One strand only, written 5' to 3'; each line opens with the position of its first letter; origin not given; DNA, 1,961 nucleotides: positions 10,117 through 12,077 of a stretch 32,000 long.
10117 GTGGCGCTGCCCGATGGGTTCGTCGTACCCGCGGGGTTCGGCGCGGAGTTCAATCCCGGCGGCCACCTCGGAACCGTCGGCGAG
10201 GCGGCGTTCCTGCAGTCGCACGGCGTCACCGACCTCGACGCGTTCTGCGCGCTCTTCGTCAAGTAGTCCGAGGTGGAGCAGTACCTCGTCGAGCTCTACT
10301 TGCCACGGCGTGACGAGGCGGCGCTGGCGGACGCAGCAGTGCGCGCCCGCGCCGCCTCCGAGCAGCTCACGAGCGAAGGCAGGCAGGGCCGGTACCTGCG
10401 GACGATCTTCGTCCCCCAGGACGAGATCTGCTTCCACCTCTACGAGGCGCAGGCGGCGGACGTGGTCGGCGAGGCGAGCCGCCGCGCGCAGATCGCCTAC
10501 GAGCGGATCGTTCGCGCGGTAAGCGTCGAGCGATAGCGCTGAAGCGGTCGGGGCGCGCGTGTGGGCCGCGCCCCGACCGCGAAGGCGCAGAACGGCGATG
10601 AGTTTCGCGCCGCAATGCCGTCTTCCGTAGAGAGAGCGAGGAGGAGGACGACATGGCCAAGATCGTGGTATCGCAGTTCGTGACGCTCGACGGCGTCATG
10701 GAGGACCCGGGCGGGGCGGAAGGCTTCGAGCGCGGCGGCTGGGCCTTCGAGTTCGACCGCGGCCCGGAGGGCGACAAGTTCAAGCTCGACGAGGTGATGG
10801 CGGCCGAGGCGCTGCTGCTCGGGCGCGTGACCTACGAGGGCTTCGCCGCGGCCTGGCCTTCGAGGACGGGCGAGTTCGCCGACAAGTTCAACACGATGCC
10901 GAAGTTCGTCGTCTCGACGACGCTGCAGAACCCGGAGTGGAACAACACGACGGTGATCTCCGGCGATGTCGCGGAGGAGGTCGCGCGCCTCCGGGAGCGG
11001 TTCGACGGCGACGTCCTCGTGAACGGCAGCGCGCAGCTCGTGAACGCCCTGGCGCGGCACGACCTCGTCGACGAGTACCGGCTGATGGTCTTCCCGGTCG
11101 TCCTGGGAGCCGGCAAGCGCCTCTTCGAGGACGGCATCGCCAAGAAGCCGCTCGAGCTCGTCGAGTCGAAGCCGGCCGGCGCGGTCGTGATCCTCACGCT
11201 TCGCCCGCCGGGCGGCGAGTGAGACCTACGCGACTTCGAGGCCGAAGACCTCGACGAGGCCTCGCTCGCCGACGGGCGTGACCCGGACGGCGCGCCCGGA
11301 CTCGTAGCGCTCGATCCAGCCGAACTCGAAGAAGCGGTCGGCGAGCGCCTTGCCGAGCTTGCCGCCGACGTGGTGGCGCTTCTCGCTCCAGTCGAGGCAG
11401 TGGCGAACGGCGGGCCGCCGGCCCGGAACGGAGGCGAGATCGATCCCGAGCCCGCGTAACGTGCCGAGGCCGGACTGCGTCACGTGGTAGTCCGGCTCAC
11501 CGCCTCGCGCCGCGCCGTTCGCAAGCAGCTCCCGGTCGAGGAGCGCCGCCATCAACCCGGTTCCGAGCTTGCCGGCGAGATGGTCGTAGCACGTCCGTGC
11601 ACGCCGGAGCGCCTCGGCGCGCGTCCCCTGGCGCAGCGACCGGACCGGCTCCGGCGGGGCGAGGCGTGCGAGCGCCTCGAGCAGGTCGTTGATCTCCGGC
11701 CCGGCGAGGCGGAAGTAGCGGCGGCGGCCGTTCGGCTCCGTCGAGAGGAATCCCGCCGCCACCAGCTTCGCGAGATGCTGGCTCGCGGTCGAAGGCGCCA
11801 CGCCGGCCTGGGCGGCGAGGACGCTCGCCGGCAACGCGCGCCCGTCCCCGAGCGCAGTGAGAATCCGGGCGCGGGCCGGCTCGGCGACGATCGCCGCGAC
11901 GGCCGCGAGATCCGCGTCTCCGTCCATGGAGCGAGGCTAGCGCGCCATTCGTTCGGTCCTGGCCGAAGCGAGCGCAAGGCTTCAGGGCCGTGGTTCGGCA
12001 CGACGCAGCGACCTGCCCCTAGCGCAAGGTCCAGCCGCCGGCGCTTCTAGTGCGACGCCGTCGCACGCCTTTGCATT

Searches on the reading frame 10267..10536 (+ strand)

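Call 11: search_protein_families(library=pfam, proteins=[window:10267-10536:+], max_evalue=0.001)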
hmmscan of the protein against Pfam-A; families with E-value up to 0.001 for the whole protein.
window:10267-10536:+ (89 aa): 1 family
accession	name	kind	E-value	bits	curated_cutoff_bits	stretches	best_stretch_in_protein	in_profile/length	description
PF14026.12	SCO4226-like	-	3.1e-05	24.5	28.5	1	21-83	12-75/76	Nickel responsive protein SCO4226-like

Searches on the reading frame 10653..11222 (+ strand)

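Call 11: search_protein_families(library=pfam, proteins=[window:10653-11222:+], max_evalue=0.001)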
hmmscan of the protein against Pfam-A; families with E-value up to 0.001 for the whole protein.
window:10653-11222:+ (189 aa): 1 family
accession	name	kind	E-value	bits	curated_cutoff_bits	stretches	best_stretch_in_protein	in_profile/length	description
PF01872.23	RibD_C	-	2e-26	93.5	24.1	1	3-180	2-196/197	RibD C-terminal domain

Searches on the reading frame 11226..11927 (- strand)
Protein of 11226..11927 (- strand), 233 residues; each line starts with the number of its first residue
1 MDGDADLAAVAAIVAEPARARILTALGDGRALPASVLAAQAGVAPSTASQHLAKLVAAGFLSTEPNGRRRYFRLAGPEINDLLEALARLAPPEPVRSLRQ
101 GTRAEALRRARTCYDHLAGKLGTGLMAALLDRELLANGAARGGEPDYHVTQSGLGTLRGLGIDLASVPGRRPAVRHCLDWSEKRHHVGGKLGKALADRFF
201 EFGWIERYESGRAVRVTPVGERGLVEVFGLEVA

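Call 11: search_protein_families(library=pfam, proteins=[window:11226-11927:-], max_evalue=0.001)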
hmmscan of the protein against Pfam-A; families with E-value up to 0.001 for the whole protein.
window:11226-11927:- (233 aa): 6 families
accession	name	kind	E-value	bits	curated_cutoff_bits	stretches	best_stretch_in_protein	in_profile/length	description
PF12840.13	HTH_20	-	1e-11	45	27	1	15-62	2-49/51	Helix-turn-helix domain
PF01022.26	HTH_5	-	3e-07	30.6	22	1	17-62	2-46/47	Bacterial regulatory protein, arsR family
PF09339.16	HTH_IclR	-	9.2e-07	29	22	1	21-64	7-51/52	IclR helix-turn-helix domain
PF12802.13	MarR_2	-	2.7e-06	27.9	27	1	17-68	5-59/61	MarR family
PF25213.1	HVO_A0261_N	-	3.5e-05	24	35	0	10-64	4-57/86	HVO_A0261 N-terminal domain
PF01047.28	MarR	-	5.4e-05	23.4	24.6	1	18-65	4-51/59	MarR family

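Call 59: find_related_loci(query=window:11226-11927:-, collection=metagenome_contigs, flank=4000)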
Query window:11226-11927:- (233 aa) in metagenome_contigs; peptide patterns used: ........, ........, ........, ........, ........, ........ (x = any residue, [..] = any of these).
408 stretches matched a pattern; 44 encode a relative of the query (tblastn E <= 1e-3); 44 distinct loci.
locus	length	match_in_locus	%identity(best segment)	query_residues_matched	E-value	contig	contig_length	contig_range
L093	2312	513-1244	59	1-232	2e-90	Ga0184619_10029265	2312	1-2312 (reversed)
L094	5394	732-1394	52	1-230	4e-65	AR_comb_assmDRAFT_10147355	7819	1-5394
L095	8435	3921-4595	46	1-233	3e-54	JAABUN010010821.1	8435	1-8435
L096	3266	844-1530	48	1-227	1e-51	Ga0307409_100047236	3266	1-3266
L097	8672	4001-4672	48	1-227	6e-51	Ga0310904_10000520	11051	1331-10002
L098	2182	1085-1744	35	6-230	7e-43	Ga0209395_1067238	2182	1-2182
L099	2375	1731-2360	35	6-220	2e-42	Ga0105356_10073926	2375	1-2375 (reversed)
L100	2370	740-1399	35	6-230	2e-42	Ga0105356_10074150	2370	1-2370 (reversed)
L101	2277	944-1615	40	6-232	5e-41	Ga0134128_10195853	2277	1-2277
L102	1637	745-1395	41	6-227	2e-38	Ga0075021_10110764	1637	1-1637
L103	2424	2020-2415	52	1-132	2e-36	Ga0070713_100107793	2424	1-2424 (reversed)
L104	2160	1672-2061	59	1-130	2e-35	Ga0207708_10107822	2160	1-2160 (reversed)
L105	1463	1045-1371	46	6-114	9e-21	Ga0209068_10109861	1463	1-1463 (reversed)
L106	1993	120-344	47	5-79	6e-12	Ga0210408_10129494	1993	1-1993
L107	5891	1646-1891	43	6-86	1e-9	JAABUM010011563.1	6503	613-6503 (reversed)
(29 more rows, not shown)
